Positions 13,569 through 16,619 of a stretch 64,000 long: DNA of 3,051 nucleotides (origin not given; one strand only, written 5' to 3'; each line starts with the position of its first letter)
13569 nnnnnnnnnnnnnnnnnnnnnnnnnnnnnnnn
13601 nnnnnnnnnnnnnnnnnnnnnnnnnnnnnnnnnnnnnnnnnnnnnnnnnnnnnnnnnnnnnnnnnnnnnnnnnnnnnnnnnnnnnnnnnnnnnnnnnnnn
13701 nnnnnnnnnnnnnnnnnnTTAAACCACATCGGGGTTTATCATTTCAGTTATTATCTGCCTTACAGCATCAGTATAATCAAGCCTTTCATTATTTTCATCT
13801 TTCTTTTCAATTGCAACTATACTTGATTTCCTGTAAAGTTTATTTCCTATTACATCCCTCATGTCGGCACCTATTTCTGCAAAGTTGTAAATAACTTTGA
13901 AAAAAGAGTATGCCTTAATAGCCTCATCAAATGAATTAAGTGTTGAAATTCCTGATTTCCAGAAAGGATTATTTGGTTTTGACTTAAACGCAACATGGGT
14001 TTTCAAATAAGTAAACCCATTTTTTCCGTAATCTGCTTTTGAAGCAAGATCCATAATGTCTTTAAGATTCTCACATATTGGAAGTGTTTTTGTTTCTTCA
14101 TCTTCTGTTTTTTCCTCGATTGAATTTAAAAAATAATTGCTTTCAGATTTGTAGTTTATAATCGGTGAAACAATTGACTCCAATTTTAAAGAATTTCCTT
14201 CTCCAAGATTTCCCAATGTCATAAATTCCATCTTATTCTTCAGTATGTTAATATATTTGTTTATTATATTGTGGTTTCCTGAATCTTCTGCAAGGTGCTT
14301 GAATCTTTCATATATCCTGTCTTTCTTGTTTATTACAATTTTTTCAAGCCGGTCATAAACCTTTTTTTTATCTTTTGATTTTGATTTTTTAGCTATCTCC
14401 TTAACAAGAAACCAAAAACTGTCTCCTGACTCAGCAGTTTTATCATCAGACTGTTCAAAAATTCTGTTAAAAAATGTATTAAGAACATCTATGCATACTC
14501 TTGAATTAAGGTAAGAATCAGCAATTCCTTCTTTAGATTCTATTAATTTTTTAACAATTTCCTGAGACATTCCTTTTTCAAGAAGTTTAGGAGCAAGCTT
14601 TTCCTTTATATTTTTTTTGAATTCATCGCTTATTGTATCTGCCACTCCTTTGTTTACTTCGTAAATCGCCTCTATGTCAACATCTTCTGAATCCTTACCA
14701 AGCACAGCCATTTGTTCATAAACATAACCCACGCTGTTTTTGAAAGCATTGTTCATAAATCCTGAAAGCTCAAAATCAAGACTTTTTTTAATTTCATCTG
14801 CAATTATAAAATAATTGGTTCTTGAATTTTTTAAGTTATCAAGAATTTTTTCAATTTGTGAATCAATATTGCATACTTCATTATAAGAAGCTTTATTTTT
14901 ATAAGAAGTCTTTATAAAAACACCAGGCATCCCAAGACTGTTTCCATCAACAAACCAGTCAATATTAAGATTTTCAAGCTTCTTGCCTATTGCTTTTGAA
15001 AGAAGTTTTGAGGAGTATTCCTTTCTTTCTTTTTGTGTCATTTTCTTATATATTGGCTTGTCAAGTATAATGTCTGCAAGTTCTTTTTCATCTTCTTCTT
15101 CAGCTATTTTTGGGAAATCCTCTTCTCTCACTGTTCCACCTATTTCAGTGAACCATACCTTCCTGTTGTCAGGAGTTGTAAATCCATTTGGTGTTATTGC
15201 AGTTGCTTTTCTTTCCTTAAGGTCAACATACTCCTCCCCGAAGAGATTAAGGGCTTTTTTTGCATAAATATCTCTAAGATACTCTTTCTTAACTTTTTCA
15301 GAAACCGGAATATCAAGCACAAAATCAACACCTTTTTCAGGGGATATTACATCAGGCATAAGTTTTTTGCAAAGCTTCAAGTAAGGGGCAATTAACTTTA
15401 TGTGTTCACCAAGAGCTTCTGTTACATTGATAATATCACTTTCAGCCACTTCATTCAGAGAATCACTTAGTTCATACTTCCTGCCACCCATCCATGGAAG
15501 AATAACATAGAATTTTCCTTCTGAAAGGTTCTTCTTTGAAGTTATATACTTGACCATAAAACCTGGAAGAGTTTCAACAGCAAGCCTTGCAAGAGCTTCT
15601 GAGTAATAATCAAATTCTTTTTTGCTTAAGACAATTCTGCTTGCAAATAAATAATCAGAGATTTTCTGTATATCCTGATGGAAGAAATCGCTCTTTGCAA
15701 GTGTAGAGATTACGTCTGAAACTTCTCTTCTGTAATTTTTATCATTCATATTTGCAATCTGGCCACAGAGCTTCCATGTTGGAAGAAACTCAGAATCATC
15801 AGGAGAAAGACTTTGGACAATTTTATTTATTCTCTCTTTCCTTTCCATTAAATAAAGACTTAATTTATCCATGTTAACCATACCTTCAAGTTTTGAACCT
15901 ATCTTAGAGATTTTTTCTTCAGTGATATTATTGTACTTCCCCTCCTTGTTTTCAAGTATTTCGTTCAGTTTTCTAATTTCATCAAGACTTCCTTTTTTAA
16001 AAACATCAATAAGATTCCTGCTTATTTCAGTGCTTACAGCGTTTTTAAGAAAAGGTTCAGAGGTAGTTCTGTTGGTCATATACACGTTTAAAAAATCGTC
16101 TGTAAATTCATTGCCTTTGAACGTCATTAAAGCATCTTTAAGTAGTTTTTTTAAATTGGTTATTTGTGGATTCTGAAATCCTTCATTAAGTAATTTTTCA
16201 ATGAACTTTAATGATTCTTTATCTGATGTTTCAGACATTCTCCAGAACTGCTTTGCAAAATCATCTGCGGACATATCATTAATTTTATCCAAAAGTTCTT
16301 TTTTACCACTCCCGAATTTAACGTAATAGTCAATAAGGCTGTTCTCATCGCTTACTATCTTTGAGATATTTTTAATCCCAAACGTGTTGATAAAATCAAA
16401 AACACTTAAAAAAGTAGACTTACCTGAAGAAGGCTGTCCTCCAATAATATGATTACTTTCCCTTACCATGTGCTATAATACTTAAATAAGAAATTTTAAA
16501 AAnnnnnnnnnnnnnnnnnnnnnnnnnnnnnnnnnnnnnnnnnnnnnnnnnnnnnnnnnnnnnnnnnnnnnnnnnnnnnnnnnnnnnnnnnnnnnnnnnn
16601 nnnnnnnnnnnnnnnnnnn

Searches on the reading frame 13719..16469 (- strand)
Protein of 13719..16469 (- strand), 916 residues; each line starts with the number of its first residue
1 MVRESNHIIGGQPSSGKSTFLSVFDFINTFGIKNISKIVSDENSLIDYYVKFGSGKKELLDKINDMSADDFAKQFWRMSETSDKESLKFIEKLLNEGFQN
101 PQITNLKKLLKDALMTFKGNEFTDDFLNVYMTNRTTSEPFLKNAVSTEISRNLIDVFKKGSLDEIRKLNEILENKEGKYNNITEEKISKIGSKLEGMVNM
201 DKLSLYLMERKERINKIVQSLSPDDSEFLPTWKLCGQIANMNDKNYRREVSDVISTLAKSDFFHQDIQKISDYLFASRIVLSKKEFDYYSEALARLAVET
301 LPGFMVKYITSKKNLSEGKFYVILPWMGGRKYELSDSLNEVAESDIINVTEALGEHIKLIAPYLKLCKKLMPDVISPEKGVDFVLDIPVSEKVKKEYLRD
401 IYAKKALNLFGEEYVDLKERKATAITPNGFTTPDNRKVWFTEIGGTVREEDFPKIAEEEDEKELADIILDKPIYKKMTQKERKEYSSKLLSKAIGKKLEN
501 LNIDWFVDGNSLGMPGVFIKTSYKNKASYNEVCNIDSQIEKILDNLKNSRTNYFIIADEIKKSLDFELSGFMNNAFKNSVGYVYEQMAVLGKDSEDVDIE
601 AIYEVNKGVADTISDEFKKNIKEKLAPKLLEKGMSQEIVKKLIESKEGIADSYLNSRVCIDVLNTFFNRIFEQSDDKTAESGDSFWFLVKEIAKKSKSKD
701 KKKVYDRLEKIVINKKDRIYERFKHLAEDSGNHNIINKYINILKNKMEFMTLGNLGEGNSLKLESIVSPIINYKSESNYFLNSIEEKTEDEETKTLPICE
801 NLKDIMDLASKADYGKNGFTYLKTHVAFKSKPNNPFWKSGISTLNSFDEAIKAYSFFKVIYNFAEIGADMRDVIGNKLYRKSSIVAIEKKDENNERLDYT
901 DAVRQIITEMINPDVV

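Call 3: search_protein_families(library=pfam, proteins=[window:13719-16469:-], max_evalue=1)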
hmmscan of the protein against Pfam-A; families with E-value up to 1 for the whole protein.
window:13719-16469:- (916 aa): 3 families
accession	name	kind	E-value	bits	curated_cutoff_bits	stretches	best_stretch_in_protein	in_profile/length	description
PF20145.4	ARMET_N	-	0.0016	19.2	26.9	1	165-242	9-84/96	ARMET, N-terminal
PF01628.27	HrcA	-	0.36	11.2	22.2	1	74-193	58-175/215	HrcA protein C terminal domain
PF21763.2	DHH_CID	-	0.82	10.6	27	0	475-506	52-83/84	DHH-CID domain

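Call 4: search_protein_families(library=ncbifam, proteins=[window:13719-16469:-], max_evalue=1)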
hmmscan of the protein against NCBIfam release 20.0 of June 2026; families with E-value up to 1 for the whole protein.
window:13719-16469:- (916 aa): 1 family
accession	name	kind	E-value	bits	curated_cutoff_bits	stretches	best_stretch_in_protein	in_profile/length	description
TIGR02413.1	Bac_small_yrzI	paralog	0.16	12.2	47.05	1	521-554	11-43/46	YrzI family small protein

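Call 5: search_protein_families(library=padloc, proteins=[window:13719-16469:-], max_evalue=1)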
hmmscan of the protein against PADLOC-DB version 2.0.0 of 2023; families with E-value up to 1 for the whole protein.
window:13719-16469:- (916 aa): 0 families

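Call 6: find_homologous_proteins(query=window:13719-16469:-, max_evalue=0.001)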
Query window:13719-16469:- (916 aa): 1 proteins with E <= 0.001 among 8000 candidates.
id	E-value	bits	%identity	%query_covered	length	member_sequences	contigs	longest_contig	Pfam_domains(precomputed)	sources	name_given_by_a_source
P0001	0.0e+0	2006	100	100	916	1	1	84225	-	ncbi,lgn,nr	ncbi:MAG: hypothetical protein PHW96_00130 [Candidatus Nanoarchaeia archaeon]|nr:hypothetical protei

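Call 8: search_solved_structures(query=window:13719-16469:-, max_evalue=10)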
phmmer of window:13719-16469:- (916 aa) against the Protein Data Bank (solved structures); distinct sequences matched with E-value up to 10: 0.

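Call 24: search_protein_representatives(protein=window:13719-16469:-)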
Query: 916 residues. Proteins with E-value up to 0.001 (for the whole library): 1; up to 1e-10: 1; up to 1e-30: 1. The best 1 are listed.
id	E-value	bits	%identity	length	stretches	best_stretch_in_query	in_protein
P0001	0.0e+00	2005.6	100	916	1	1-916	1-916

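Call 30: predict_structure(protein=window:13719-16469:-)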
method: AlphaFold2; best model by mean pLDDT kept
length: 916 residues; sequences in the alignment: 1
mean_pLDDT: 37.8   pTM: 0.24
mean pLDDT of the five models: 37.8, 32.3, 28.0, 27.4, 27.0
residues with pLDDT >= 90: 0; 70-90: 0; 50-70: 34; < 50: 882
segments of 3 or more residues with pLDDT < 50: 1-44, 46-57, 76-91, 94-104, 110-166, 175-253, 258-261, 263-667, 669-731, 733-916
pLDDT, mean of each block of 10 residues (from residue 1): 25 28 30 33 44 46 53 47 44 48 48 42 39 40 42 44 46 48 40 40 39 43 46 46 44 49 46 37 44 41 32 36 35 38 32 32 34 33 31 34 28 26 21 22 26 32 35 39 43 40 38 33 38 38 35 31 30 32 31 33 33 38 39 41 38 39 47 45 47 47 48 44 44 42 38 32 33 31 32 35 38 39 37 38 42 39 36 32 25 37 36 35
secondary structure, 60 per line:
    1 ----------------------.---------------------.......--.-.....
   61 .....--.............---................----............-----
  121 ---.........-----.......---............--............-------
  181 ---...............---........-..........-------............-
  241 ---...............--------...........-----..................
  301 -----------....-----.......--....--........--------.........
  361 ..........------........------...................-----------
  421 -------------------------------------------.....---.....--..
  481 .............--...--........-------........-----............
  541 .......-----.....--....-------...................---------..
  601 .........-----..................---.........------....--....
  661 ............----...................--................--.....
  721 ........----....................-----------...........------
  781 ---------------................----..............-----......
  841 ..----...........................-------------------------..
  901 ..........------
elements in order (helices of 4 or more, strands of 3 or more residues): H45-51 H56-65 H68-80 H84-99 H104-115 H124-132 H138-144 H148-159 H162-173 H184-198 H202-209 H211-220 H228-239 H244-258 H267-277 H283-300 H312-315 E321-324 E330-333 H336-343 H352-370 H377-384 H391-409 H464-468 H472-476 H479-493 E501-508 E516-523 H529-547 E553-557 H560-563 H571-589 H599-609 H615-632 H636-644 H651-654 H657-672 H677-695 H698-713 H716-728 H733-752 H764-774 H796-811 H816-829 H835-842 H847-873 H899-910

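Call 33: search_protein_families(library=phrogs, proteins=[window:13719-16469:-], max_evalue=1)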
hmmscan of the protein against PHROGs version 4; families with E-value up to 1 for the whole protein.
window:13719-16469:- (916 aa): 1 family
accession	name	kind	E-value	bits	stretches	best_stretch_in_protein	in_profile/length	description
phrog_29229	-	unknown function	0.049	14.6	1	633-680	6-53/67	-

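Call 36: find_related_loci(query=window:13719-16469:-, collection=viral_contigs, flank=5000)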
Query window:13719-16469:- (916 aa) in viral_contigs; peptide patterns used: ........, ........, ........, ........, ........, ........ (x = any residue, [..] = any of these).
8 stretches matched a pattern, but none encodes a relative of the query by tblastn (E <= 1e-3).

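Call 38: search_dna_similar(query=window:13719-16469:-, collection=phages, mode=protein, max_evalue=0.01)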
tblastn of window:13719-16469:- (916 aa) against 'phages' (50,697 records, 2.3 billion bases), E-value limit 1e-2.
No match.

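Call 56: fold_search(model_id=the predicted structure, library=pdb)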
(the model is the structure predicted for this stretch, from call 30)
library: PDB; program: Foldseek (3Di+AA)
matches with E <= 10: 764; with E <= 0.001: 4
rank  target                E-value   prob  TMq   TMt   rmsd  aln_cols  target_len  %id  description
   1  7b51_A                9.3e-05  0.97  0.13  0.13  25.8      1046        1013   10  Crystal structure of human CRM1 covalently modified by 2-mercaptoethanol at Cys528 (released 2021-03-10)
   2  5dis_A                4.7e-04  0.84  0.12  0.11  26.5      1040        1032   10  Crystal structure of a CRM1-RanGTP-SPN1 export complex bound to a 113 amino acid FG-repeat containing fragment of Nup2 (released 2015-11-04)
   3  9b62_A                5.2e-04  0.89  0.13  0.12  24.9      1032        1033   10  Human RANBP2/RAN(GTP)/RANGAP1-SUMO1/UBC9/CRM1/RAN(GTP) - composite map and model (released 2024-10-16)
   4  6aho                  8.0e-04  0.93  0.16  0.16  25.1      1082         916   11  Crystal structure of Kap114p (released 2019-10-23)
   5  1wa5_C                1.3e-03  0.77  0.13  0.12  25.4      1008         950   12  Structure of the Cse1:Imp-alpha:RanGTP complex (released 2004-12-13)
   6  8urj_A                1.5e-03  0.77  0.13  0.12  25.9      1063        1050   10  Cryo-EM structure of the HIV-1 nuclear export complex (released 2025-04-30)
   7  7zf1_B                1.5e-03  0.77  0.12  0.10  29.5       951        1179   10  Structure of ubiquitinated FANCI in complex with FANCD2 and double-stranded DNA (released 2022-11-16)
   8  8a9j_B                1.7e-03  0.77  0.12  0.12  29.8       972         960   10  Cryo-EM structure of USP1-UAF1 bound to FANCI and mono-ubiquitinated FANCD2 without ML323 (consensus reconstruction) (released 2022-10-12)
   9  5yvg_B                1.7e-03  0.66  0.11  0.13  21.9       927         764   10  Crystal structure of Karyopherin beta2 in complex with FUS(full length) (released 2018-05-16)
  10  6vaa_B                2.5e-03  0.72  0.13  0.11  30.5       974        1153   12  Structure of the Fanconi Anemia ID complex bound to ICL DNA (released 2020-03-18)
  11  3gb8_A                2.8e-03  0.57  0.11  0.11  27.7       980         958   11  Crystal structure of CRM1/Snurportin-1 complex (released 2009-03-31)
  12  9rtt_Q                3.1e-03  0.35  0.09  0.09  28.6       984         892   10  Activated Elongation Complex with IWS1 and ELOF1 (released 2025-09-03)
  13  8dyo_A                3.6e-03  0.80  0.14  0.13  24.2       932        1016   11  Cryo-EM structure of Importin-4 bound to RanGTP (released 2022-09-21)
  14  7qen_D                3.7e-03  0.63  0.12  0.11  34.2      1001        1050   12  S.c. Condensin core in DNA- and ATP-bound state (released 2022-06-15)
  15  9im6_A                3.9e-03  0.90  0.18  0.16  22.4       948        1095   10  Structure of influenza A virus RNA polymerase PB1 and nuclear import host factor RanBP5 complex (released 2024-11-27)
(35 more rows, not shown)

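Call 58: find_related_loci(query=window:13719-16469:-, collection=metagenome_contigs, flank=8000)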
Query window:13719-16469:- (916 aa) in metagenome_contigs; peptide patterns used: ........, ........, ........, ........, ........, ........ (x = any residue, [..] = any of these).
136 stretches matched a pattern, but none encodes a relative of the query by tblastn (E <= 1e-3).

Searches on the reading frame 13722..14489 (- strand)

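Call 31: search_protein_families(library=pfam, proteins=[window:13722-14489:-], max_evalue=10)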
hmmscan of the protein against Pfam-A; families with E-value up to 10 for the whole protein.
window:13722-14489:- (256 aa): 1 family
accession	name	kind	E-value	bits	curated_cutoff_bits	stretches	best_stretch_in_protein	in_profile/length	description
PF23241.1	HAT_PRP39_C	-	0.042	14.4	33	1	23-87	59-123/139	PRP39 C-terminal HAT repeat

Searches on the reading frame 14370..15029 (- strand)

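Call 31: search_protein_families(library=pfam, proteins=[window:14370-15029:-], max_evalue=10)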
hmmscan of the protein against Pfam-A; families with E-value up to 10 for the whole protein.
window:14370-15029:- (220 aa): 1 family
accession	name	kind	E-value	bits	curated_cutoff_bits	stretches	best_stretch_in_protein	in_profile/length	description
PF09633.15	DUF2023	-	0.02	15.4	27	1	120-194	5-75/101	Protein of unknown function (DUF2023)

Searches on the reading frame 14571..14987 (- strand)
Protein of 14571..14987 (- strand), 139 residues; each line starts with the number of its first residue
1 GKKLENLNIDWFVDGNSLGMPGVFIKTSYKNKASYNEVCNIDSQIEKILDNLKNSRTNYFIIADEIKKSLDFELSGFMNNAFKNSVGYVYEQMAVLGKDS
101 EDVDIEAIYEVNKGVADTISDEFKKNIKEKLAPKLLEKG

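Call 62: search_protein_families(library=pfam, proteins=[window:14571-14987:-], max_evalue=10)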
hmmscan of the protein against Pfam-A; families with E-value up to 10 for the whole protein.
seq(139 aa): 1 family
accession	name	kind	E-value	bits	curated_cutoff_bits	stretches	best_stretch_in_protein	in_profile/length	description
PF05303.17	GSKIP_dom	-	0.047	14.3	20.9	1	86-137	56-104/105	GSKIP domain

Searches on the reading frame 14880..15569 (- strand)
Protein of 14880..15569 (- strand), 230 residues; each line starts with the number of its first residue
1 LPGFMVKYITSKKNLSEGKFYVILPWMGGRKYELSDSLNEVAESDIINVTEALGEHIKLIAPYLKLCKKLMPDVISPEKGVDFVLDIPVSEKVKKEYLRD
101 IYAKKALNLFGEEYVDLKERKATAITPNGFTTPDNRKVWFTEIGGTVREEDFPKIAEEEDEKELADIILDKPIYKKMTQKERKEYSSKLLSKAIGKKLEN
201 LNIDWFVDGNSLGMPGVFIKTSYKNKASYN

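Call 31: search_protein_families(library=pfam, proteins=[window:14880-15569:-], max_evalue=10)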
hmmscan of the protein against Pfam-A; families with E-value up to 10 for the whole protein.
window:14880-15569:- (230 aa): 1 family
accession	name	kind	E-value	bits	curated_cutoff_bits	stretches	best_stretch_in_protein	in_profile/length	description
PF01992.21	vATP-synt_AC39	-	0.027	14.2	29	1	145-207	146-213/339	ATP synthase (C/AC39) subunit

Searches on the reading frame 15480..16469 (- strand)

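Call 31: search_protein_families(library=pfam, proteins=[window:15480-16469:-], max_evalue=10)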
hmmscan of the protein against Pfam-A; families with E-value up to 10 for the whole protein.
window:15480-16469:- (330 aa): 5 families
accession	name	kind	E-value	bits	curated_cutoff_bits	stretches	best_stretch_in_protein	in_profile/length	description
PF01628.27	HrcA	-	0.011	16.1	22.2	1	74-193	58-175/215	HrcA protein C terminal domain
PF20145.4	ARMET_N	-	0.024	15.4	26.9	1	164-242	8-84/96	ARMET, N-terminal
PF13628.12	DUF4142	-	0.059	14.1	27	1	51-118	66-129/138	Domain of unknown function (DUF4142)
PF19250.5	DUF5898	-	0.079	13.3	28.9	1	214-269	49-103/109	Family of unknown function (DUF5898)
PF13555.12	AAA_29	-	0.16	12.2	27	1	5-21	23-39/61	P-loop containing region of AAA domain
